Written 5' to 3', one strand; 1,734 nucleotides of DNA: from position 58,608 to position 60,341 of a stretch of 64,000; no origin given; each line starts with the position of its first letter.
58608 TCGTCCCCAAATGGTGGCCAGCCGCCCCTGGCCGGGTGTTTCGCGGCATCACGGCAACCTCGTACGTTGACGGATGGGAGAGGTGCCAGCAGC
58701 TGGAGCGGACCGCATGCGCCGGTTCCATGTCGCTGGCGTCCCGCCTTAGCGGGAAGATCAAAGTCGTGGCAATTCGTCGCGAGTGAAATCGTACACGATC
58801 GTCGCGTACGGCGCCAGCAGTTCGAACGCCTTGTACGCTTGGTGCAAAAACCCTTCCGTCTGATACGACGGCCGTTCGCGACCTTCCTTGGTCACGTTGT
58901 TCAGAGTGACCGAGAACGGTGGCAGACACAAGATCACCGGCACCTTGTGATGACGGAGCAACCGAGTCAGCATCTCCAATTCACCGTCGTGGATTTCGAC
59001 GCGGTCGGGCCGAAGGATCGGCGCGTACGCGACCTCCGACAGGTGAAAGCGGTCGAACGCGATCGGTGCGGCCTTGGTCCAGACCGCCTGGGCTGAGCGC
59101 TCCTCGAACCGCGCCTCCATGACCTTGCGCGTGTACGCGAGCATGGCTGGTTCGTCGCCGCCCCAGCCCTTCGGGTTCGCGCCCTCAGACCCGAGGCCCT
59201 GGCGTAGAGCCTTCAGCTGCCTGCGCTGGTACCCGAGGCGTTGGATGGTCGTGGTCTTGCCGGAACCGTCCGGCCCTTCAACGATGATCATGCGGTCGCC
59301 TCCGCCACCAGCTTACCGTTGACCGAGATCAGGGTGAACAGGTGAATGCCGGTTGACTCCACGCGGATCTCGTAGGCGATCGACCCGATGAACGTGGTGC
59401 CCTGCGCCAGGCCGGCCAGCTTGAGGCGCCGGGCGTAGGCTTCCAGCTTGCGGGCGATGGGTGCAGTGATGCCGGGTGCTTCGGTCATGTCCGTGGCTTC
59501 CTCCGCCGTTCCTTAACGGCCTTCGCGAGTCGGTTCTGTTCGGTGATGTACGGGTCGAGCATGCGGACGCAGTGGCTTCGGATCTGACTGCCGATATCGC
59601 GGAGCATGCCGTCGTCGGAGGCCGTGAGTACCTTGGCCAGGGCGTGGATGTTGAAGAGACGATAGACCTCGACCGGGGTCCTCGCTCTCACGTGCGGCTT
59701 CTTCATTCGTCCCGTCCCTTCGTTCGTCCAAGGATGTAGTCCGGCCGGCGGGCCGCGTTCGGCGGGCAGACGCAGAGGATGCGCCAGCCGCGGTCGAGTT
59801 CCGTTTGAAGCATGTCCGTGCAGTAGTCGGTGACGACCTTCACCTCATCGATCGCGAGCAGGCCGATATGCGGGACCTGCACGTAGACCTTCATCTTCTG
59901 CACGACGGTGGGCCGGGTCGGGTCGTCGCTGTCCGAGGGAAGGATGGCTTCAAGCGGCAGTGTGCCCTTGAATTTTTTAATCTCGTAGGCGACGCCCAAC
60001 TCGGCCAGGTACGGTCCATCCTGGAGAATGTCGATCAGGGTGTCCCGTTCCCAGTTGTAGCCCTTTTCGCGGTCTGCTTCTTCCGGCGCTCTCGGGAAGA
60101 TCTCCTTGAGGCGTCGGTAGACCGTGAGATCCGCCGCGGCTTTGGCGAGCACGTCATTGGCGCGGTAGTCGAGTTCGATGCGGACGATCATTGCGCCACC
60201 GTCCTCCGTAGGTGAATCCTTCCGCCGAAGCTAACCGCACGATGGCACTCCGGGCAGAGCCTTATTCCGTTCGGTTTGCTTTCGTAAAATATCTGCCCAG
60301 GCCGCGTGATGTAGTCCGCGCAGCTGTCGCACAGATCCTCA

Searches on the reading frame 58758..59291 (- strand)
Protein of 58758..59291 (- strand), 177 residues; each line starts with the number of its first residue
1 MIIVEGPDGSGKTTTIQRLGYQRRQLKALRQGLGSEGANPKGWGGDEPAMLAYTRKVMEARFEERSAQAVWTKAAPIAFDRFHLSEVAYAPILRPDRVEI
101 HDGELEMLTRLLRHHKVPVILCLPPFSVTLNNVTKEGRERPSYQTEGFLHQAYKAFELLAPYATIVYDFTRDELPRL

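Call 9: search_protein_families(library=pfam, proteins=[window:58758-59291:-], max_evalue=0.01)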
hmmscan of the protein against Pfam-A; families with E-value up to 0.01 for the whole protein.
window:58758-59291:- (177 aa): 5 families
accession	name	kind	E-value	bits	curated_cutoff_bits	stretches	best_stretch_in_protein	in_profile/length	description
PF13521.12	AAA_28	-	0.0004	21.1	27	1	2-156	2-149/164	AAA domain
PF02223.23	Thymidylate_kin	-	0.0005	20.2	27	0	4-19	1-16/185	Thymidylate kinase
PF13401.12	AAA_22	-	0.00092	20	27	0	1-23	7-29/130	AAA domain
PF13671.12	AAA_33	-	0.0045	17.7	27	1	1-44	1-48/143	AAA domain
PF19674.4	DUF6177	-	0.0065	16.1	25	1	36-72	147-183/330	Family of unknown function (DUF6177)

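Call 11: search_protein_families(library=phrogs, proteins=[window:58758-59291:-], max_evalue=0.01)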
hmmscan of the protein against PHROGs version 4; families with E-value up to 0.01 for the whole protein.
window:58758-59291:- (177 aa): 1 family
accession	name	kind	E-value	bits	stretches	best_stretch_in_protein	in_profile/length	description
phrog_761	-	other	9.6e-13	49.5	1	1-164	21-185/362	thymidylate kinase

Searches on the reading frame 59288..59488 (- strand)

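Call 9: search_protein_families(library=pfam, proteins=[window:59288-59488:-], max_evalue=0.01)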
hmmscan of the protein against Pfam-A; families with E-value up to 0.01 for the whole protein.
window:59288-59488:- (66 aa): 0 families

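Call 11: search_protein_families(library=phrogs, proteins=[window:59288-59488:-], max_evalue=0.01)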
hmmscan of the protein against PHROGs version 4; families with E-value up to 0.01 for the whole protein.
window:59288-59488:- (66 aa): 1 family
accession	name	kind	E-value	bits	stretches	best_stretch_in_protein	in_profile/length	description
phrog_32608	-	unknown function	0.0027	19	1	5-60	20-80/122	-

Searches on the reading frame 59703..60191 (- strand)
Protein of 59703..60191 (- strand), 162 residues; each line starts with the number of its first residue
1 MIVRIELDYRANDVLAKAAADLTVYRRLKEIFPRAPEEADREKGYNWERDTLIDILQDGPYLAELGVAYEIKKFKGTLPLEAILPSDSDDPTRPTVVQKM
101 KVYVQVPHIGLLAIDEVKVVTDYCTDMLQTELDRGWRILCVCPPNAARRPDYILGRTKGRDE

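Call 9: search_protein_families(library=pfam, proteins=[window:59703-60191:-], max_evalue=0.01)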
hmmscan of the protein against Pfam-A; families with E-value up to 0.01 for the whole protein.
window:59703-60191:- (162 aa): 0 families

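Call 11: search_protein_families(library=phrogs, proteins=[window:59703-60191:-], max_evalue=0.01)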
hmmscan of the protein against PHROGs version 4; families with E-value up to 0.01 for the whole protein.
window:59703-60191:- (162 aa): 2 families
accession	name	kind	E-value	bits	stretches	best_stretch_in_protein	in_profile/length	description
phrog_8380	-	unknown function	1.5e-15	58.6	1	104-158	146-200/212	-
phrog_4796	-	unknown function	4e-14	54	1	106-158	148-199/214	-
